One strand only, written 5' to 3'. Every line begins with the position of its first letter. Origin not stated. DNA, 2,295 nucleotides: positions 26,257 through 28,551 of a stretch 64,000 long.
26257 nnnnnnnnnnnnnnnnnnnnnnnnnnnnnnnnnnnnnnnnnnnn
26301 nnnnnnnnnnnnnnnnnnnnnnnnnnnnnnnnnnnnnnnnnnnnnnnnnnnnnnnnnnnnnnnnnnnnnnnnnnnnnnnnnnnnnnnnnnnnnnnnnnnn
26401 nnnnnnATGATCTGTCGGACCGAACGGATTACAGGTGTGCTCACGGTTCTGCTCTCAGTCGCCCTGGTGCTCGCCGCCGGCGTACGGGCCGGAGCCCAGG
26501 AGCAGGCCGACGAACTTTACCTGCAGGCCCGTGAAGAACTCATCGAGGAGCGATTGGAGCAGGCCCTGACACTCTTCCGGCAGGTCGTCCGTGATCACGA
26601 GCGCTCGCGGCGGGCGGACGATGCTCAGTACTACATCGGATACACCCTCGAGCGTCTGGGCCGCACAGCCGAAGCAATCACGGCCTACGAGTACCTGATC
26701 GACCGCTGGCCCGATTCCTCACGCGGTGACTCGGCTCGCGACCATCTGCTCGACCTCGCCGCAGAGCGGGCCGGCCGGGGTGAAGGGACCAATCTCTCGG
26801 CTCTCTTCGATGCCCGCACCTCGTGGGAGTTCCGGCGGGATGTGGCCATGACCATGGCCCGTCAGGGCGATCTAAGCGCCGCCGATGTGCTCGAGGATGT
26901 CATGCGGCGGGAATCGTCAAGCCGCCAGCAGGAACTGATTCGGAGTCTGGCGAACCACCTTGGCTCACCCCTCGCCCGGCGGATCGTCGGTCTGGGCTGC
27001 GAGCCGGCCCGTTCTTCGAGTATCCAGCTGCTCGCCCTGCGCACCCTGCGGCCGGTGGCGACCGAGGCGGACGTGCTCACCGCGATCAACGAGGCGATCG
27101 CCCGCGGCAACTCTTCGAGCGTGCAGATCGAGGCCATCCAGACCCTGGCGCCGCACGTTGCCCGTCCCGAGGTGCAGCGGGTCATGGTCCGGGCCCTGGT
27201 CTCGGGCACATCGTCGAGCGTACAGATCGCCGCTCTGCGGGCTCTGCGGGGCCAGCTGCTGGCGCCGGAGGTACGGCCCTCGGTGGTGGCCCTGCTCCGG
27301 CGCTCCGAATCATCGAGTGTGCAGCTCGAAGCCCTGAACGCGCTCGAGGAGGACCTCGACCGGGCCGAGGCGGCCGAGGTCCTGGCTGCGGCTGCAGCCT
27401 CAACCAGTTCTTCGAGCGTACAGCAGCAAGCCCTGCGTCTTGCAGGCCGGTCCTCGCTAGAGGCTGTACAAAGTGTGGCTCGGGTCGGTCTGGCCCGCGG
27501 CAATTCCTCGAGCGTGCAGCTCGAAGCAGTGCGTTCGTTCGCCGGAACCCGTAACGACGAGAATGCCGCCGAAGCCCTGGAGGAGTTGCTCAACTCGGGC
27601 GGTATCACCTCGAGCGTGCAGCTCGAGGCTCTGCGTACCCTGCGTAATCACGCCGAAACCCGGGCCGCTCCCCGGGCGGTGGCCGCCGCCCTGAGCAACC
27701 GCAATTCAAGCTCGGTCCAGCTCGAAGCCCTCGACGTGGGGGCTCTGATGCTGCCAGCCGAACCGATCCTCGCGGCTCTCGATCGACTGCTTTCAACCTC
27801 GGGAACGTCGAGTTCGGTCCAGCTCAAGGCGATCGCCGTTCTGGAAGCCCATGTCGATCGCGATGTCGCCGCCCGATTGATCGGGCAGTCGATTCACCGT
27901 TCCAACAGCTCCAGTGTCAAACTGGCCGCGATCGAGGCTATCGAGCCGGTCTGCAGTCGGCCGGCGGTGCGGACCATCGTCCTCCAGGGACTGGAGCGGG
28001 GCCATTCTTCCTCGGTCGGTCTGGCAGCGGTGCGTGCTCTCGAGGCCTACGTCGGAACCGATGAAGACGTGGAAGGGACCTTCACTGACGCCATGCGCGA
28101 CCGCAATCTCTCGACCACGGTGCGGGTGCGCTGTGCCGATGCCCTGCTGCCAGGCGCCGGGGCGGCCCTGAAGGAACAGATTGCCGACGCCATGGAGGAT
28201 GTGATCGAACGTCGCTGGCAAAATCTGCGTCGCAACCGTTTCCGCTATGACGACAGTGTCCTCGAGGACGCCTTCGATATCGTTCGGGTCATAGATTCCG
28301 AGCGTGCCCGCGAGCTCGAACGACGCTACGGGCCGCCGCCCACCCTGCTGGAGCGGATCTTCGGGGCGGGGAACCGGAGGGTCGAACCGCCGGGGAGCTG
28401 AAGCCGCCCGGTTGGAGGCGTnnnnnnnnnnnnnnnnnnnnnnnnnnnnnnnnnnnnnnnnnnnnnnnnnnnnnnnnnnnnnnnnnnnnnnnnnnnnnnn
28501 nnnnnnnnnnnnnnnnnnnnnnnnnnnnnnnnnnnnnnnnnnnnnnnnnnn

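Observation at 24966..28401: ECF sigma / zinc anti-sigma / secreted TPR-HEAT-repeat protein as one translationally coupled operon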

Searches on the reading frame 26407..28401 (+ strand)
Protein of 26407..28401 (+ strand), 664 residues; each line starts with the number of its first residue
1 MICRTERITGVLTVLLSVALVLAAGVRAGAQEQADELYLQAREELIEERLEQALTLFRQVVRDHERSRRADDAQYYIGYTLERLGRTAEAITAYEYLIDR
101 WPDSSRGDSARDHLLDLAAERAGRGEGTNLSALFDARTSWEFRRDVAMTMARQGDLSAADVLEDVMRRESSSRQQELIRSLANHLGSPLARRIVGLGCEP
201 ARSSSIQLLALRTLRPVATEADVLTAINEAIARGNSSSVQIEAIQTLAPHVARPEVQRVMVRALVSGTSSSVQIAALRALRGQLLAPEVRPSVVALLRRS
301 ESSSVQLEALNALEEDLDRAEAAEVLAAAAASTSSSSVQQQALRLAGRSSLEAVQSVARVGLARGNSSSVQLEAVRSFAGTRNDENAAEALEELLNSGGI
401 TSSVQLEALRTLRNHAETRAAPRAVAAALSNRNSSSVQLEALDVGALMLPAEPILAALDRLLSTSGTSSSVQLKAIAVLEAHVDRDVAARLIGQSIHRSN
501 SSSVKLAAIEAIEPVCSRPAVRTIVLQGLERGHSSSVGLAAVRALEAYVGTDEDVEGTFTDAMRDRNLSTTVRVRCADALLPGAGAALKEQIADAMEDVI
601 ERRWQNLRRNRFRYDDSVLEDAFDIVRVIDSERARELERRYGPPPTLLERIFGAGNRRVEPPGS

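Call 6: search_protein_families(library=pfam, proteins=[window:26407-28401:+], max_evalue=0.01)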
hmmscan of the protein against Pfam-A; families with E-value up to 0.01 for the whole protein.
window:26407-28401:+ (664 aa): 3 families
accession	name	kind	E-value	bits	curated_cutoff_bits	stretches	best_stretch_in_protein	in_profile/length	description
PF13646.12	HEAT_2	-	6.1e-14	52.5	27.7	2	263-344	7-85/88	HEAT repeats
PF13432.12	TPR_16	-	5.7e-08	33.5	32.7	1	38-104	1-64/65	Tetratricopeptide repeat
PF13174.12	TPR_6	-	7.2e-08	33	26.3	1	72-104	1-33/33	Tetratricopeptide repeat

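Call 9: find_homologous_proteins(query=window:26407-28398:+, max_evalue=0.001)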
Query window:26407-28398:+ (664 aa): 45 proteins with E <= 0.001 among 8000 candidates.
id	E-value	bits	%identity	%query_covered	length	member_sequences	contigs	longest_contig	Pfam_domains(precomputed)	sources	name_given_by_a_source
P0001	0.0e+0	1358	100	100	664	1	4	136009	PF13432.13,PF13646.13,PF13174.13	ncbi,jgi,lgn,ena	-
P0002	9.9e-294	994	75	100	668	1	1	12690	PF13525.13,PF13432.13,PF13428.13,PF13646.13,PF13174.13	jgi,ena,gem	-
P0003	5.9e-275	932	72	100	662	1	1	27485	PF13432.13,PF13646.13,PF13174.13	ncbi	-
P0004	2.7e-199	682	57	97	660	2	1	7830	PF13525.13,PF13428.13,PF13646.13,PF13174.13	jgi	-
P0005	1.9e-186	640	55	94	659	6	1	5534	PF13432.13,PF13646.13,PF13174.13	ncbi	-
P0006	1.1e-185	637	53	97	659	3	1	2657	PF13432.13,PF13428.13,PF13646.13,PF13174.13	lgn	-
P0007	9.2e-184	631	55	94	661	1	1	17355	PF13646.13,PF13174.13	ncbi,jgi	-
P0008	3.7e-183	629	56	96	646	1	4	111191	PF13432.13,PF13428.13,PF13646.13,PF13174.13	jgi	-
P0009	1.0e-167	578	50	95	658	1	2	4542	PF13432.13,PF13428.13,PF13646.13,PF07719.24,PF13174.13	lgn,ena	-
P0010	8.7e-167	575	49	95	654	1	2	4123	PF13432.13,PF13646.13,PF07719.24,PF13174.13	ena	-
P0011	1.0e-161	558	49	94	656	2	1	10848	PF13525.13,PF13424.13,PF13432.13,PF13428.13,PF13646.13,PF07719.24,PF13174.13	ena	-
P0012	5.1e-151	523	46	94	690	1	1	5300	PF13428.13,PF13646.13,PF13174.13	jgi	jgi:tetratricopeptide (TPR) repeat protein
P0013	5.6e-151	523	46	95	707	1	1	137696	PF13525.13,PF13646.13,PF13174.13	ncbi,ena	-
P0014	3.9e-149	516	47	96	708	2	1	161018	PF13525.13,PF00515.35,PF13432.13,PF13428.13,PF13646.13,PF07719.24,PF13174.13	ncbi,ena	-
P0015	1.2e-148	515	44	95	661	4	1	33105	PF13432.13,PF13428.13,PF13646.13,PF07719.24,PF13174.13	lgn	-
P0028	8.2e-120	420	43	95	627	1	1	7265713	PF13525.13,PF13432.13,PF13646.13,PF13174.13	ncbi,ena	-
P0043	1.1e-52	198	41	49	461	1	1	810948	PF13646.13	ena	-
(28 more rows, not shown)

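Call 10: search_protein_families(library=ncbifam, proteins=[window:26407-28401:+], max_evalue=0.01)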
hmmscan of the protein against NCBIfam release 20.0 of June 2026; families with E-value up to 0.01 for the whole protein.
window:26407-28401:+ (664 aa): 4 families
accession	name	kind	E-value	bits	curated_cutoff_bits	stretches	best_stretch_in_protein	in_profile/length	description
TIGR02795.1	tol_pal_ybgF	equivalog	3e-08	34.3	90.1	1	37-119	5-84/119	tol-pal system protein YbgF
TIGR03302.1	OM_YfiO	subfamily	1.7e-06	27.7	81.4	1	30-108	29-107/239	outer membrane protein assembly factor BamD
NF008068.0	PRK10803.1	equivalog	0.00042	20.3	383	1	52-112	198-258/263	cell division protein CpoB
NF053852.1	vesicle_Bd0635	exception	0.00046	19.9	250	1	31-115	135-219/223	CpoB-like predatory vesicle lipoprotein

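Call 11: find_encoding_contigs(protein=P0001, flank=6000, max_places=3)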
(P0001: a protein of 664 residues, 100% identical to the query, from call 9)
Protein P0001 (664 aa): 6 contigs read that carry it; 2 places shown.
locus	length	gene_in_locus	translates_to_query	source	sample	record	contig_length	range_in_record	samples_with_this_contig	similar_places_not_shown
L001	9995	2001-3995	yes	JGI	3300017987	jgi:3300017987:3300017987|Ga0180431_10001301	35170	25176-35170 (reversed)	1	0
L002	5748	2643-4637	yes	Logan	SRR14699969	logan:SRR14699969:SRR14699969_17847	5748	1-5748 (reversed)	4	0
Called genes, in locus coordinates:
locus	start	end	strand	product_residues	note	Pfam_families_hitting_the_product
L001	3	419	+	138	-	?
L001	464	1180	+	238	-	PF07638:Sigma70_ECF, PF04542:Sigma70_r2, PF08281:Sigma70_r4_2, PF04545:Sigma70_r4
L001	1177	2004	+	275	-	PF13490:zf-HC2 (weak)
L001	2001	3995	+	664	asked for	PF13432:TPR_16, PF13174:TPR_6 (weak), PF13646:HEAT_2 (weak)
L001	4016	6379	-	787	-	PF00989:PAS, PF08448:PAS_4, PF13426:PAS_9, PF13426:PAS_9, PF08448:PAS_4, PF00512:HisKA, PF02518:HATPase_c, PF00072:Response_reg, +6 more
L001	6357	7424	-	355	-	PF01112:Asparaginase_2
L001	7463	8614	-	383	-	PF03576:Peptidase_S58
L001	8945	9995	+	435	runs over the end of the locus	PF01590:GAF, PF13185:GAF_2, PF13492:GAF_3 (weak), PF00990:GGDEF, PF07238:PilZ (weak)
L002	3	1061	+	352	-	?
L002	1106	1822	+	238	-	PF07638:Sigma70_ECF, PF04542:Sigma70_r2, PF08281:Sigma70_r4_2, PF04545:Sigma70_r4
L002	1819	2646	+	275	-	PF13490:zf-HC2 (weak)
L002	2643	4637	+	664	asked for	PF13432:TPR_16, PF13174:TPR_6 (weak), PF13646:HEAT_2 (weak)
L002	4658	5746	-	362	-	?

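Call 12: find_encoding_contigs(protein=P0028, flank=6000, max_places=2)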
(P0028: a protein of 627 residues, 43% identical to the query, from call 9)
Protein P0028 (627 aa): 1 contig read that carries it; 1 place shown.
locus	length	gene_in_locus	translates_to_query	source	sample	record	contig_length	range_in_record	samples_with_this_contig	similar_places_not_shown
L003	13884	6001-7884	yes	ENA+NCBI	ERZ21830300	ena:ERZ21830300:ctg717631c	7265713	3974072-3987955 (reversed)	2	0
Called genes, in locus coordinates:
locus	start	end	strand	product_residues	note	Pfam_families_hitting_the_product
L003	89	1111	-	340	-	PF00850:Hist_deacetyl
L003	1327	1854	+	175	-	PF00011:HSP20, PF17886:ArsA_HSP20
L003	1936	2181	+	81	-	-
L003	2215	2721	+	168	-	PF12867:DinB_2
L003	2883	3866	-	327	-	PF13442:Cytochrome_CBB3 (faint), PF00034:Cytochrom_C (faint)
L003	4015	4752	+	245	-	PF07638:Sigma70_ECF, PF04542:Sigma70_r2, PF08281:Sigma70_r4_2, PF04545:Sigma70_r4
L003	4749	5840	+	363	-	PF13490:zf-HC2 (weak)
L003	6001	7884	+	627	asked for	PF13174:TPR_6 (faint), PF13432:TPR_16 (weak), PF13525:YfiO (faint), PF13646:HEAT_2 (weak)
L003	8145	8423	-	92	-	PF02604:PhdYeFM_antitox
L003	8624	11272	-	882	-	PF12704:MacB_PCD, PF02687:FtsX, PF12704:MacB_PCD, PF02687:FtsX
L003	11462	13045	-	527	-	PF13401:AAA_22 (weak), PF14516:AAA_35 (weak)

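Call 14: find_related_loci(query=A1, collection=genome_contigs, flank=5000)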
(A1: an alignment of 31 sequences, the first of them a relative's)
Query A1 (664 aa) in genome_contigs; peptide patterns used: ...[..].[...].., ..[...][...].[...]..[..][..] (x = any residue, [..] = any of these).
93 stretches matched a pattern; 37 encode a relative of the query (tblastn E <= 1e-3); 37 distinct loci.
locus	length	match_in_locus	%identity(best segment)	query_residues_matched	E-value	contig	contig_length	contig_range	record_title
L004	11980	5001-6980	72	1-661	0e+0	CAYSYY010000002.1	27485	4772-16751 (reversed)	MAG TPA_asm: uncultured Gemmatimonadota bacterium isolate SRP214966_co2_341 genome assembly, contig: NODE_2142_length_27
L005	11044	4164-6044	55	30-656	2e-177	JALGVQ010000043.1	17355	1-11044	MAG: bacterium isolate Meg19_1012_Bin_119 Meg19_1012_Bin_119_scaffold_9532, whole genome shotgun sequence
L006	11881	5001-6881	46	11-642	6e-161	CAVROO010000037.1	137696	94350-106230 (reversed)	MAG: uncultured Acidobacteriota bacterium isolate MFD03804.bin.2.150 genome assembly, contig: contig_90072, whole genome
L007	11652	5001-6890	47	15-650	3e-156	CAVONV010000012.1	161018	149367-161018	MAG: uncultured Acidobacteriota bacterium isolate MFD09964.bin.1.111 genome assembly, contig: contig_3728, whole genome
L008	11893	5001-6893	46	20-652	2e-145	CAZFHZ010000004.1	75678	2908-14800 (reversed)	MAG TPA_asm: uncultured Gemmatimonadota bacterium isolate binchicken_co89_576 genome assembly, contig: NODE_357_length_7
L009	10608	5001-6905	43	14-644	3e-134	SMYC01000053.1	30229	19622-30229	MAG: Acidobacteria bacterium isolate N075bin57 k141_398593, whole genome shotgun sequence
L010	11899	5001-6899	43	6-643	3e-123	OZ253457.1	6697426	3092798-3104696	MAG: Vicinamibacterales bacterium isolate 96a1e1f6-da0d-41ae-928b-732dd312bced genome assembly, chromosome: 1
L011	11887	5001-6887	43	6-639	5e-123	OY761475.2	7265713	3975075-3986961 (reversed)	MAG: Vicinamibacterales bacterium isolate 01def6b1-0c8c-435d-859a-076764f3ef92 genome assembly, chromosome: 1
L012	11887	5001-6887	42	6-639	2e-122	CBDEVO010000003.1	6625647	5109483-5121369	MAG: Vicinamibacterales bacterium isolate af2fa338-4f39-4c0d-83fa-ec8062318583 genome assembly, contig: contig_3, whole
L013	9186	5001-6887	42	6-639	3e-121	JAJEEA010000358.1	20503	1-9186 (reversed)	MAG: Vicinamibacteria bacterium isolate p16x33bins.71 k141_1182347, whole genome shotgun sequence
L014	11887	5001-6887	41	6-639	4e-121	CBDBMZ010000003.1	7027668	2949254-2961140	MAG: Vicinamibacterales bacterium isolate 5852b306-6763-4b4c-a466-03502f5c62f4 genome assembly, contig: contig_3, whole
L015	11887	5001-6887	42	6-639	5e-117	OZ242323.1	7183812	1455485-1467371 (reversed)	MAG: Vicinamibacterales bacterium isolate 8c3855b2-ceca-4187-9ff2-440907630a03 genome assembly, chromosome: 1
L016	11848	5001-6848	40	14-634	1e-112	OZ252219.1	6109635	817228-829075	MAG: Vicinamibacterales bacterium isolate c486d04e-8d25-486b-b053-8cece0c204bf genome assembly, chromosome: 1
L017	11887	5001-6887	41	6-639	2e-105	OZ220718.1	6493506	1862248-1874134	MAG: Vicinamibacterales bacterium isolate 0ce2d42f-2bf0-44bc-a671-070680eb922c genome assembly, chromosome: 1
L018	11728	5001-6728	43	31-642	6e-120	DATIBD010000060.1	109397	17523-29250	MAG TPA_asm: Vicinamibacteria bacterium isolate SMAG_U16281 k141_698466, whole genome shotgun sequence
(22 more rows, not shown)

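Call 28: predict_structure(alignment_id=A1)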
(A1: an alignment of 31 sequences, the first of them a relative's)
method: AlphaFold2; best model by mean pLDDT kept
length: 664 residues; sequences in the alignment: 31
mean_pLDDT: 89.5   pTM: 0.69
mean pLDDT of the five models: 89.5, 88.7, 88.2, 87.9, 87.6
residues with pLDDT >= 90: 476; 70-90: 142; 50-70: 36; < 50: 10
segments of 3 or more residues with pLDDT < 50: 655-664
pLDDT, mean of each block of 10 residues (from residue 1): 62 74 65 87 93 94 87 94 92 90 85 88 78 78 90 89 93 94 94 94 94 96 94 90 97 95 92 96 95 93 95 93 96 92 94 92 92 94 94 92 96 96 96 95 95 95 87 96 93 90 95 94 93 91 94 94 92 94 92 94 81 72 93 89 67 50 39
secondary structure, 60 per line:
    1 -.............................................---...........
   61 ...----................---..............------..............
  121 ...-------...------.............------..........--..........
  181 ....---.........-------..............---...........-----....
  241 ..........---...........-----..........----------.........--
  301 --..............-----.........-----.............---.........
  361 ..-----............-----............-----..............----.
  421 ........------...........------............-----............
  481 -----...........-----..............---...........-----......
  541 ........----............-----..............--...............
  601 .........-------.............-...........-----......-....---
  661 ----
elements in order: H2-46 H50-63 H68-83 H87-100 H107-123 H140-152 H159-168 H171-184 H188-196 H204-217 H221-231 H237-250 H254-264 H270-279 H290-298 H303-316 H322-330 H336-348 H352-362 H368-379 H385-396 H402-415 H420-428 H435-445 H452-463 H469-480 H486-496 H502-515 H519-529 H535-548 H553-564 H570-583 H586-609 H617-629 H631-641 H647-652 H654-657

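Call 31: fold_search(model_id=the predicted structure, library=pdb)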
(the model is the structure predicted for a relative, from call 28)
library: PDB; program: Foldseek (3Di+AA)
matches with E <= 10: 1545; with E <= 0.001: 83
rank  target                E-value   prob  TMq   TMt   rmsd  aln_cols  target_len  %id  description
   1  6yvd_A                4.0e-06  1.00  0.19  0.17  38.0       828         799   12  Head segment of the S.cerevisiae condensin holocomplex in presence of ATP (released 2020-07-22)
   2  6af0_A                7.2e-06  1.00  0.14  0.12  23.9       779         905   14  Structure of Ctr9, Paf1 and Cdc73 ternary complex from Myceliophthora thermophila (released 2018-09-19)
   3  2z5k_A                1.1e-05  1.00  0.20  0.16  35.6       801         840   13  Complex of Transportin 1 with TAP NLS (released 2007-10-23)
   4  5oqo_A                2.3e-05  1.00  0.18  0.16  37.7       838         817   11  Crystal structure of the S. cerevisiae condensin Ycg1-Brn1 subcomplex bound to DNA (crystal form II) (released 2017-10-18)
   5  7oho_AAA              2.7e-05  1.00  0.32  0.34  25.4       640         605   14  Crystal structure of AP2 FCHO2 chimera (released 2022-06-01)
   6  6qdl                  4.7e-05  1.00  0.21  0.17  46.6       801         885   11  Molecular features of the UNC-45 chaperone critical for binding and folding muscle myosin (released 2019-10-30)
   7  9hmf_K                5.0e-05  1.00  0.15  0.14  18.8       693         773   11  Periplasmic scaffold of the Campylobacter jejuni flagellar motor (alpha carbon trace) (released 2024-12-25)
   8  8qpe_N                6.3e-05  1.00  0.25  0.21  29.9       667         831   13  Cryo-EM Structure of Pre-B-like Complex (core part) (released 2024-05-22)
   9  6sb0_A                6.5e-05  1.00  0.22  0.09  40.9       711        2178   13  cryo-EM structure of mTORC1 bound to PRAS40-fused active RagA/C GTPases (released 2019-10-16)
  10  8bbg_D                6.5e-05  1.00  0.18  0.11  33.6       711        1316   13  Structure of the IFT-A complex; anterograde IFT-A train model (released 2022-12-21)
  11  2vgl_A                6.8e-05  1.00  0.28  0.30  26.1       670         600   12  AP2 CLATHRIN ADAPTOR CORE (released 2007-12-25)
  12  8uib_T                6.8e-05  1.00  0.20  0.19  39.9       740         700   15  Structure of the human INTS9-INTS11-BRAT1 complex (released 2024-08-21)
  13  8qca_B                6.8e-05  1.00  0.14  0.12  32.6       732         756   12  CryoEM structure of a S. Cerevisiae Ski2387 complex in the closed state bound to RNA (released 2023-11-15)
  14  8ro1_I                7.0e-05  1.00  0.28  0.26  17.6       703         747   11  Structure of the C. elegans Intron Lariat Spliceosome double-primed for disassembly (ILS'') (released 2024-08-07)
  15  4buj_F                7.9e-05  1.00  0.19  0.11  28.4       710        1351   11  Crystal structure of the S. cerevisiae Ski2-3-8 complex (released 2013-08-28)
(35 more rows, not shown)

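Call 42: search_solved_structures(query=A1, max_evalue=0.01)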
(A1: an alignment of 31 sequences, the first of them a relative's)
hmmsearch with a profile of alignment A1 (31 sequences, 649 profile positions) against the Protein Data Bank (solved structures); distinct sequences matched with E-value up to 0.01: 19.
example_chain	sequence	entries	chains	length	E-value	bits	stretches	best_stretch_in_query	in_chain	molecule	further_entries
6g5s_A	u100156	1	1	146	1.1e-10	43.9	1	48-112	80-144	Cell division coordinator CpoB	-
9cmw_D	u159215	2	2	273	2.9e-07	32.6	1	27-106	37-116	Outer membrane protein assembly factor BamD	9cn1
9cn0_D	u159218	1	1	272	6.8e-07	31.4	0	26-106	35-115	Outer membrane protein assembly factor BamD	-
5waq_A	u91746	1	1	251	1e-06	30.7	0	29-106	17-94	Outer membrane protein assembly factor BamD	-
3qky_A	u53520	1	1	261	5.2e-06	28.4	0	84-121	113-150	Outer membrane assembly lipoprotein YfiO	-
5efr_A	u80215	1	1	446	8.7e-05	24.4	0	84-121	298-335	BamA-BamD fusion Protein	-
2kcl_A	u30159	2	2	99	0.00085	21.1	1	33-94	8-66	Tetratricopeptide repeat domain protein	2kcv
3ma5_A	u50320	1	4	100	0.00088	21.1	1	32-94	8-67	Tetratricopeptide repeat domain protein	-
6b85_J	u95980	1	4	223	0.002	19.9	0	74-100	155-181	TMHC4_R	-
9fvx_A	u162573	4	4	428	0.0027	19.4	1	79-120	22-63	Aspartyl/asparaginyl beta-hydroxylase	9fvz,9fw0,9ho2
7e6j_A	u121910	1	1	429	0.0028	19.4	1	79-120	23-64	Aspartyl/asparaginyl beta-hydroxylase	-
5jqy_A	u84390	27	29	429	0.0028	19.4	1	79-120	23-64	Aspartyl/asparaginyl beta-hydroxylase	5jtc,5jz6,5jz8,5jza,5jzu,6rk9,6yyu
6q9f_A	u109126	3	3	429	0.0028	19.4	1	79-120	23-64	Aspartyl/asparaginyl beta-hydroxylase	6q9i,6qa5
7yb9_A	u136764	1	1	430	0.0028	19.4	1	79-120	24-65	Aspartyl/asparaginyl beta-hydroxylase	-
8re5_A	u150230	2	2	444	0.0029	19.4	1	79-120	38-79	Aspartyl/asparaginyl beta-hydroxylase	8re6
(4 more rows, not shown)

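Call 61: find_encoding_contigs(protein=P0043, flank=5000, max_places=1)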
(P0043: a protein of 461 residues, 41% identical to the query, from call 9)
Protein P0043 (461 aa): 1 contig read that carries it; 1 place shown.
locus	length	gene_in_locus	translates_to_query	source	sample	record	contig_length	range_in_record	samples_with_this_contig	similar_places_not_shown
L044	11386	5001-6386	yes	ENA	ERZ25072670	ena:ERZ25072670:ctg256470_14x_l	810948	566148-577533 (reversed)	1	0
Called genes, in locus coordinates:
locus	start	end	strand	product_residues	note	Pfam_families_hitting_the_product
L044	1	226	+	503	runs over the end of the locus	PF00665:rve, PF22483:Mu-transpos_C_2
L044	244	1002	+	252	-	PF01695:IstB_IS21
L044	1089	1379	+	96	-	-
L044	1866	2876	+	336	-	PF02899:Phage_int_SAM_1, PF13495:Phage_int_SAM_4 (weak), PF00589:Phage_integrase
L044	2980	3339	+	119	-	PF01695:IstB_IS21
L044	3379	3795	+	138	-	PF04542:Sigma70_r2 (weak), PF07638:Sigma70_ECF, PF08281:Sigma70_r4_2, PF04545:Sigma70_r4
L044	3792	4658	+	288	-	PF13490:zf-HC2 (weak)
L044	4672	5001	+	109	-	-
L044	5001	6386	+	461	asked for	PF13646:HEAT_2 (weak)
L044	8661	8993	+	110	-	-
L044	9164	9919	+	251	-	PF00239:Resolvase, PF07508:Recombinase (weak)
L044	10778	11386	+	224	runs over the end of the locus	PF00078:RVT_1, PF08388:GIIM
